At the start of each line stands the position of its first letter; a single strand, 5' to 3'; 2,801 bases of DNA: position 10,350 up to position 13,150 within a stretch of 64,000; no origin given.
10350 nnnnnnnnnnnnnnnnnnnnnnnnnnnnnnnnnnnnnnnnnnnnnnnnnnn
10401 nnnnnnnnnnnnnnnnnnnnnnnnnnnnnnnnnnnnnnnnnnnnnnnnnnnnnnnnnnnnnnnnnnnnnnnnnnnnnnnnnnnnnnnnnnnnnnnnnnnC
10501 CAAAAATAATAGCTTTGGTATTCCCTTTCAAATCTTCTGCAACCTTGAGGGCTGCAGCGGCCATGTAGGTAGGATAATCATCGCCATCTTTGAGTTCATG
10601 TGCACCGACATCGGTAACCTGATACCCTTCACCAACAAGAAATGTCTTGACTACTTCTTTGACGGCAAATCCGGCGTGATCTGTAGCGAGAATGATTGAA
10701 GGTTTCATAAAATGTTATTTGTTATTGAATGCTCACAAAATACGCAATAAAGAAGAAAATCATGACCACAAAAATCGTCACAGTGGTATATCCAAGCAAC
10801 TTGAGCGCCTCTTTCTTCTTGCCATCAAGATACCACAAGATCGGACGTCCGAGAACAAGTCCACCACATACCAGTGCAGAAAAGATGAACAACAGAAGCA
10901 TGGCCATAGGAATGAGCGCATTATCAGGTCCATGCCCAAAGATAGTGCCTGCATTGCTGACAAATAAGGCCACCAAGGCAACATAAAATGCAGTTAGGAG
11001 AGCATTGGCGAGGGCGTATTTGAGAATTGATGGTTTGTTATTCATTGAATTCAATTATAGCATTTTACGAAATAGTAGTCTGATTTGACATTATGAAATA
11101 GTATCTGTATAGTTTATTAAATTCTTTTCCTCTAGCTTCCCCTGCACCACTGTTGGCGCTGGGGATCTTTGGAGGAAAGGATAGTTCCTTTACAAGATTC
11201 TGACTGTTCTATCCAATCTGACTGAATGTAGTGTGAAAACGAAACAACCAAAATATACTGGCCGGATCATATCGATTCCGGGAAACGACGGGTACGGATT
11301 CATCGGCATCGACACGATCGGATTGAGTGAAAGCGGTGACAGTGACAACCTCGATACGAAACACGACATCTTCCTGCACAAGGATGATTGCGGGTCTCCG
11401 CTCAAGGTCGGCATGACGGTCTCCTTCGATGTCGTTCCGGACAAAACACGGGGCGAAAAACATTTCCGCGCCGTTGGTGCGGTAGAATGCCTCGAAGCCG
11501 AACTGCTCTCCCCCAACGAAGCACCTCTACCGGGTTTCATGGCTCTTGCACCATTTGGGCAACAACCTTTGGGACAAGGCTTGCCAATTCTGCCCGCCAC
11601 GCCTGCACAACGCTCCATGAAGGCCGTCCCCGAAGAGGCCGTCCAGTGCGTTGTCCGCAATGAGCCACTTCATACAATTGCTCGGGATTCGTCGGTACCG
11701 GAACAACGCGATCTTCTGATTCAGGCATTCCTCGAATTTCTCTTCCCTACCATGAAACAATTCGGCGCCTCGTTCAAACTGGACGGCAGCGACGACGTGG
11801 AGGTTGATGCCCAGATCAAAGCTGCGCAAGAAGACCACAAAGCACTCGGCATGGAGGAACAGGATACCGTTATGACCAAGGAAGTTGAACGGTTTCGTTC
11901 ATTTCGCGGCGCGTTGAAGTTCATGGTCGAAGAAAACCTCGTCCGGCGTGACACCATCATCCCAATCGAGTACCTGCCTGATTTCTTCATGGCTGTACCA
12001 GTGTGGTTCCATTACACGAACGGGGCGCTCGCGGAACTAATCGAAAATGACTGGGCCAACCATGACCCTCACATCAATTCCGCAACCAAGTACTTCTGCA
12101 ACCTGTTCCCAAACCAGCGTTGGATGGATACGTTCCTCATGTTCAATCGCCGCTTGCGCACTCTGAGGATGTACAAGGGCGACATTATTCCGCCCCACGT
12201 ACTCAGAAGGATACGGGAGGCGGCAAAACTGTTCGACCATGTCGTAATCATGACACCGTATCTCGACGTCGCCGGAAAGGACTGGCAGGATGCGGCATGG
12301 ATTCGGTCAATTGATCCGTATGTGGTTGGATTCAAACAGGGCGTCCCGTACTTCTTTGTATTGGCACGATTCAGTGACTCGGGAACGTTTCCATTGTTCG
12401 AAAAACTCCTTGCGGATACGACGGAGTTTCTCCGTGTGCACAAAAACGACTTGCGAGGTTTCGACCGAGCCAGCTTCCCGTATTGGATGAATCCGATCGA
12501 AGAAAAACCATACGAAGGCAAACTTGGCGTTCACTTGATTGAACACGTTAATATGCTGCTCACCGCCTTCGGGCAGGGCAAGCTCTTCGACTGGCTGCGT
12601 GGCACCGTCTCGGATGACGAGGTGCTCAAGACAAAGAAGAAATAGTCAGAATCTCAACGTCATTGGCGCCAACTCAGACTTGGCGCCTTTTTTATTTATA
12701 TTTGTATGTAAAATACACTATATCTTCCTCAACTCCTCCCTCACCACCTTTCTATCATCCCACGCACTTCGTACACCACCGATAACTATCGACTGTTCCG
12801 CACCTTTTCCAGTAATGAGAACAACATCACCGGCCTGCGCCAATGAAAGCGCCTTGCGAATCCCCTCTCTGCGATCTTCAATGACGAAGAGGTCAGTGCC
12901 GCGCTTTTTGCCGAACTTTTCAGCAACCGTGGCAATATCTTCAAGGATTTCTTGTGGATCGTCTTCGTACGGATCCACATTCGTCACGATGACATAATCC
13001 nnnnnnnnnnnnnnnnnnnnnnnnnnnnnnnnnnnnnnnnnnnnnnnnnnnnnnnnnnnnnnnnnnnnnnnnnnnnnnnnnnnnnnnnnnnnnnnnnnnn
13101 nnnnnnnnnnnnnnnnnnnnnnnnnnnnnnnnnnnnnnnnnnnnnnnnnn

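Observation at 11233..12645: Cold-shock-domain fused to a large uncharacterised domain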

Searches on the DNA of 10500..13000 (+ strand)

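Call 45: search_rna_families(source=window, start=10500, end=13000, threshold=evalue, max_evalue=1)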
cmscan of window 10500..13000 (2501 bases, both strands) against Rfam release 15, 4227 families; matches with E-value up to 1: 1.
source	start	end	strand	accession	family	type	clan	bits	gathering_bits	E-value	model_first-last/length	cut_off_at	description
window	12647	12694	+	RF02871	ncS54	Gene; sRNA;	-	20.8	43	0.13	1-79/79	no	Burkholderia sRNA 54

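Call 54: build_rna_model(alignment_id=A4, structure=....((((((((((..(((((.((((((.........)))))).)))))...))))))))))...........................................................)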
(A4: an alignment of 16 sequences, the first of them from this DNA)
Model R1 built from alignment A4 (16 sequences, 121 columns); structure: as given.
model positions 107; base pairs 21; branch points 0; effective number of sequences 6.61; information 0.59 bits per position. Calibrated on 0.2 Mb of random sequence (short: E-values are rough).
structure used (alignment columns):
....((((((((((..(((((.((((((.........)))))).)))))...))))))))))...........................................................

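Call 55: search_with_rna_model(model_id=R1, sources=[window, L001, L003, L005, L006, L007, L008, L009, L010, L011, L012, L013, L014, L015, L016, L017, L018, L019, L020, L021, L022, L023, L024, L025, L026, L027, L028, L029, L030, L031, L032, L033, L034, L035, L036, L037, L038, L039, L040, L041, L042, L043, L044, L045, L046, L047, L048, L049, L050, L051, L052], max_evalue=1, make_alignment=true)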
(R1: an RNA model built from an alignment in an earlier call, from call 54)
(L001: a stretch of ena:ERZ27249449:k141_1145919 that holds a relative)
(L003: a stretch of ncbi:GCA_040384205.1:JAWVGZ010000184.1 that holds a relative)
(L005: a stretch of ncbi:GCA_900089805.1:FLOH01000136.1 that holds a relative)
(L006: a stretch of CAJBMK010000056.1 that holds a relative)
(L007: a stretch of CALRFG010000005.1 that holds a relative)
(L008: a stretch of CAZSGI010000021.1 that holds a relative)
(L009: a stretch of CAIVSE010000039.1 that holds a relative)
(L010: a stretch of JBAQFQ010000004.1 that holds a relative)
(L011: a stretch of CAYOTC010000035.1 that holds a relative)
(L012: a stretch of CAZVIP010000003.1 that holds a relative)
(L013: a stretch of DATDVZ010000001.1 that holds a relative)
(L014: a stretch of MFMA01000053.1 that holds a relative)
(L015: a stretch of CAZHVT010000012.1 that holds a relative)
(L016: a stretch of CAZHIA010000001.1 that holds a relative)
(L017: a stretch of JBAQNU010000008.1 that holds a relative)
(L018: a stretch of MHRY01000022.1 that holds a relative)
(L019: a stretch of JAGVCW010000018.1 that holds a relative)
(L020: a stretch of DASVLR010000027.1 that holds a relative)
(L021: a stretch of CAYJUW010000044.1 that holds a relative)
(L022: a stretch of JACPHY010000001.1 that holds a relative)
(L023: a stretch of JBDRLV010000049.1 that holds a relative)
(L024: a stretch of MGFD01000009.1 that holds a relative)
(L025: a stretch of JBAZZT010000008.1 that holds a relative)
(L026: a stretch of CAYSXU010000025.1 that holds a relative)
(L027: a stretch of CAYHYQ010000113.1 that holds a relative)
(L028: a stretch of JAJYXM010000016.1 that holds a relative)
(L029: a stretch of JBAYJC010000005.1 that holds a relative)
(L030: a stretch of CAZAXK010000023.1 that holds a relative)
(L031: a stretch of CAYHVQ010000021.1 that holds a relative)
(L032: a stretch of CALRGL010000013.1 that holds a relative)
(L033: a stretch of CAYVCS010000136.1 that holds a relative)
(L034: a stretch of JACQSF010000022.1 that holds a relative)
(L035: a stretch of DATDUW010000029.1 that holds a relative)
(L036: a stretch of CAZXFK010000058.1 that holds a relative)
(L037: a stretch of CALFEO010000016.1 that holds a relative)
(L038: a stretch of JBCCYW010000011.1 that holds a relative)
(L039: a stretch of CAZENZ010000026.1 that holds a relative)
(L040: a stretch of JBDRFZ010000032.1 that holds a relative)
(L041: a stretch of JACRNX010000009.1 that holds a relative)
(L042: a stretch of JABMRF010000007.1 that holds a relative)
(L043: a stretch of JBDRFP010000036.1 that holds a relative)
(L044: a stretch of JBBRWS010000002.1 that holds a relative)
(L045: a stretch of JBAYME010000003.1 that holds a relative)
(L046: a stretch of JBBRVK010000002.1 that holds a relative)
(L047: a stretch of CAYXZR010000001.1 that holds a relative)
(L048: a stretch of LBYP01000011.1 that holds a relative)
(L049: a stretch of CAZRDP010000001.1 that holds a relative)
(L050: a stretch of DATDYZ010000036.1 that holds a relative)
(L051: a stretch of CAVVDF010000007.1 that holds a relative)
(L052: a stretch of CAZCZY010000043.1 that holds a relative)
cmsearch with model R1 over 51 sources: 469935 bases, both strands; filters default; matches with E-value up to 1: 35.
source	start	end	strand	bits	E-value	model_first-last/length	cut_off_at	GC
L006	3484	3590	+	102.1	3.7e-19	1-107/107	no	0.42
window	11122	11227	+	94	2e-17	1-107/107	no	0.45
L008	3865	3971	+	86.3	8.9e-16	1-107/107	no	0.53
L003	5890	5993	+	84.6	2.1e-15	1-107/107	no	0.45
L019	3876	3977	+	83.9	2.9e-15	1-107/107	no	0.41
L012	3862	3971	+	83.1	4.5e-15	1-107/107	no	0.42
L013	3875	3978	+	82.4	6.1e-15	1-107/107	no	0.49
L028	3870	3979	+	80.7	1.5e-14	1-107/107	no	0.61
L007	3892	3991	+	80.5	1.6e-14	1-107/107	no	0.34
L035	3878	3983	+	78.5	4.3e-14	1-107/107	no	0.49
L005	5876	5982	+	78.4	4.5e-14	1-107/107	no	0.45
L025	3874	3987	+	74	4e-13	1-107/107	no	0.54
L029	3866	3976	+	72.4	8.8e-13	1-107/107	no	0.58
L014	116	220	+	65.8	2.3e-11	1-107/107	no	0.52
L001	5887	5991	+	62.2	1.4e-10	1-107/107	no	0.5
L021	2129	2228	+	60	4.1e-10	1-107/107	no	0.61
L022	3853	3966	+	59.7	4.7e-10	1-107/107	no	0.59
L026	3879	3986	+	51.5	2.6e-08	1-107/107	no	0.54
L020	484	589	+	47.1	2.4e-07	1-107/107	no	0.44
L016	3814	3918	+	38.2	2e-05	1-107/107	no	0.46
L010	3836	3940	+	35.3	8e-05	1-107/107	no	0.38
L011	1439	1550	+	33.7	0.00018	1-107/107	no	0.38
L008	3822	3927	-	30.4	0.00095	1-107/107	no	0.42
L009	3818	3921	+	27.9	0.0032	1-107/107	no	0.35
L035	3822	3939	-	25.2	0.012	1-107/107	no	0.4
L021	2091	2191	-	23.7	0.025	1-107/107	no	0.51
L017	3854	3963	+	23.7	0.026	1-107/107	no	0.33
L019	3832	3935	-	23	0.036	1-107/107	no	0.36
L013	3840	3935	-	21.6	0.074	1-107/107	no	0.42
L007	3853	3952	-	21.2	0.09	1-107/107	no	0.32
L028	3832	3932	-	19.8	0.17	1-107/107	no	0.54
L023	1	81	+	19.1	0.24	23-107/107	5'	0.48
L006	3436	3545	-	19.1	0.25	1-107/107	no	0.35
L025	3823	3935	-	17.1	0.68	1-107/107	no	0.48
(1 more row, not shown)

Alignment A5: 35 matches aligned to the model, 133 columns, each read 5' to 3' on its own strand. Consensus structure (alignment columns), stored with it:
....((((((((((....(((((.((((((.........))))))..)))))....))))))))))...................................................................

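Call 66: search_rna_families(sources=[L006, L008, L019, L028, L025, L021], threshold=evalue, max_evalue=0.1)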
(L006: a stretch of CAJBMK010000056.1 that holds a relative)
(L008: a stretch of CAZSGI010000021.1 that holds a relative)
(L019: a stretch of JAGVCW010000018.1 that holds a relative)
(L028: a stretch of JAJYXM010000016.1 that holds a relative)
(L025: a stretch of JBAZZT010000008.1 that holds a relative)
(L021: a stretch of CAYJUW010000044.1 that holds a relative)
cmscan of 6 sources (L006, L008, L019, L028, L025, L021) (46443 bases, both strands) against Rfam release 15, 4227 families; matches with E-value up to 0.1: 1.
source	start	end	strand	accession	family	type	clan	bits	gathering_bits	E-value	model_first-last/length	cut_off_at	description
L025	23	94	-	RF00005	tRNA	Gene; tRNA;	CL00001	69.1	29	3.9e-13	1-71/71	no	tRNA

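Call 70: search_with_rna_model(model_id=R1, sources=[L015, L024, L030, L032, L033, L034, L037, L038, L040, L041, L042, L043], max_evalue=10, filters=off)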
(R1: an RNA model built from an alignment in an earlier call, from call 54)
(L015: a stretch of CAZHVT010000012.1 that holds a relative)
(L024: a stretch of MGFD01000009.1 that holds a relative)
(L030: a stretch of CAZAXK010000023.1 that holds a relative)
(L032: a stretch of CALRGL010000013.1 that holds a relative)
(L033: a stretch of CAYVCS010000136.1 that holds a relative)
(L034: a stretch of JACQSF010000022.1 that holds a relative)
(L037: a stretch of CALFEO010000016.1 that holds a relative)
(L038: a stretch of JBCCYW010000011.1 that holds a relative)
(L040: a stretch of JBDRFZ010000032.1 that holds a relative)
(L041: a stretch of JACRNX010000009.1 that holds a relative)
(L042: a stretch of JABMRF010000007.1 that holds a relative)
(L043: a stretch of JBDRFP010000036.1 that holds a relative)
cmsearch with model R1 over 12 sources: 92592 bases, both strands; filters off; matches with E-value up to 10: 9.
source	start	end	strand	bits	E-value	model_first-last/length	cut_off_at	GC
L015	1072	1114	-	11.6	2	1-107/107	no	0.37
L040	2256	2334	+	11.6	2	1-107/107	no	0.34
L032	3568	3635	+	11.2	2.5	1-107/107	no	0.47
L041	2208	2263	-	10.8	3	1-107/107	no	0.41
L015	1392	1429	+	9.4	6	12-51/107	no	0.32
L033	206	267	-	9.1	6.8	1-107/107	no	0.35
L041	5964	6032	-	9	7.1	1-107/107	no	0.3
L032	5177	5263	+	8.5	9.1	1-107/107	no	0.44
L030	3056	3152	-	8.4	9.9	1-107/107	no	0.43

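Call 74: search_with_rna_model(model_id=R1, sources=[L053, L054, L055, L056, L057], max_evalue=0.01)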
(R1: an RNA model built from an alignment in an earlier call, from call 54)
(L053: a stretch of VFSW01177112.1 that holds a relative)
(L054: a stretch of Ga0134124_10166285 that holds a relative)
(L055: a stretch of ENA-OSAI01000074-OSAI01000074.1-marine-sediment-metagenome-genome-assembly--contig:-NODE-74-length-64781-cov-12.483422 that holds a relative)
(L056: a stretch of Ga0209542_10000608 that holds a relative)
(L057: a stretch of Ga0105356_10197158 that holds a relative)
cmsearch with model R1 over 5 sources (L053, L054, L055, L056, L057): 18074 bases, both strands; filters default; matches with E-value up to 0.01: 5.
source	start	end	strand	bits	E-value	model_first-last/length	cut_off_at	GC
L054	918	1030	-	79.5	1e-15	1-107/107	no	0.42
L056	924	1029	+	71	6.6e-14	1-107/107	no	0.5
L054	969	1075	+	24.5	0.00065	1-107/107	no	0.36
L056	928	981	-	22.1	0.0022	5-58/107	no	0.52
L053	1189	1300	+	19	0.0099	1-107/107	no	0.46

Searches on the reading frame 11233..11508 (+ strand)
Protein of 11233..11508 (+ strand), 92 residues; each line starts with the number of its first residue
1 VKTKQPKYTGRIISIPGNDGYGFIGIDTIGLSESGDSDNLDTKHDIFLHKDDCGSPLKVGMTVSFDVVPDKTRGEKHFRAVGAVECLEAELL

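Call 64: search_solved_structures(query=A6, max_evalue=1, show_alignments=1)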
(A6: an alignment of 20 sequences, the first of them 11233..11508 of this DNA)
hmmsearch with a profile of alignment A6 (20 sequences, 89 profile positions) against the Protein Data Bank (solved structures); distinct sequences matched with E-value up to 1: 35.
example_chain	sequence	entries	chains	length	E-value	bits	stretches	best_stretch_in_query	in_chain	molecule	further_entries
5jx4_A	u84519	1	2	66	0.0011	22.1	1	39-68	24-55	Cold shock protein CspB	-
3a0j_A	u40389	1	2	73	0.0031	20.6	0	40-78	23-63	Cold shock protein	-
1c9o_A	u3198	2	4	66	0.0032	20.5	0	39-68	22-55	COLD-SHOCK PROTEIN | Cold shock protein cspB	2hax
1hzb_A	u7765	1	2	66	0.0033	20.5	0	39-68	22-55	COLD SHOCK PROTEIN CSPB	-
2i5l_X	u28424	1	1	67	0.0034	20.5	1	37-68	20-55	Cold shock protein cspB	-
1i5f_A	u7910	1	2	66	0.0034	20.4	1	37-68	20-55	COLD-SHOCK PROTEIN CSPB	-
1hza_A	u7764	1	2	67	0.0036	20.4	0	39-68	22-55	COLD SHOCK PROTEIN CSPB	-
2lss_A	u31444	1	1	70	0.0045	20.1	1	8-69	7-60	Cold shock-like protein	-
6t00_A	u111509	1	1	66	0.0047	20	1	37-68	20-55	Cold shock protein CspD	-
1csp_A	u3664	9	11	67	0.0047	20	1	36-68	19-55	COLD SHOCK PROTEIN B(CSPB) | MAJOR COLD-SHOCK PROTEIN | Cold shock protein cspB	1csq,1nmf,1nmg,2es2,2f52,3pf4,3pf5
2i5m_X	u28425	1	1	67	0.0049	19.9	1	36-68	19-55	Cold shock protein cspB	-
1h95_A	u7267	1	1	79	0.0055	19.8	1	33-69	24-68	Y-BOX BINDING PROTEIN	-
1hz9_A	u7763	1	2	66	0.006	19.7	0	39-68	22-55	COLD SHOCK PROTEIN CSPB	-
1hzc_A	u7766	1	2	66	0.0064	19.6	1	37-68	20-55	COLD SHOCK PROTEIN CSPB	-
6ktc_A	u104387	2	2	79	0.007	19.4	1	35-69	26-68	Nuclease-sensitive element-binding protein 1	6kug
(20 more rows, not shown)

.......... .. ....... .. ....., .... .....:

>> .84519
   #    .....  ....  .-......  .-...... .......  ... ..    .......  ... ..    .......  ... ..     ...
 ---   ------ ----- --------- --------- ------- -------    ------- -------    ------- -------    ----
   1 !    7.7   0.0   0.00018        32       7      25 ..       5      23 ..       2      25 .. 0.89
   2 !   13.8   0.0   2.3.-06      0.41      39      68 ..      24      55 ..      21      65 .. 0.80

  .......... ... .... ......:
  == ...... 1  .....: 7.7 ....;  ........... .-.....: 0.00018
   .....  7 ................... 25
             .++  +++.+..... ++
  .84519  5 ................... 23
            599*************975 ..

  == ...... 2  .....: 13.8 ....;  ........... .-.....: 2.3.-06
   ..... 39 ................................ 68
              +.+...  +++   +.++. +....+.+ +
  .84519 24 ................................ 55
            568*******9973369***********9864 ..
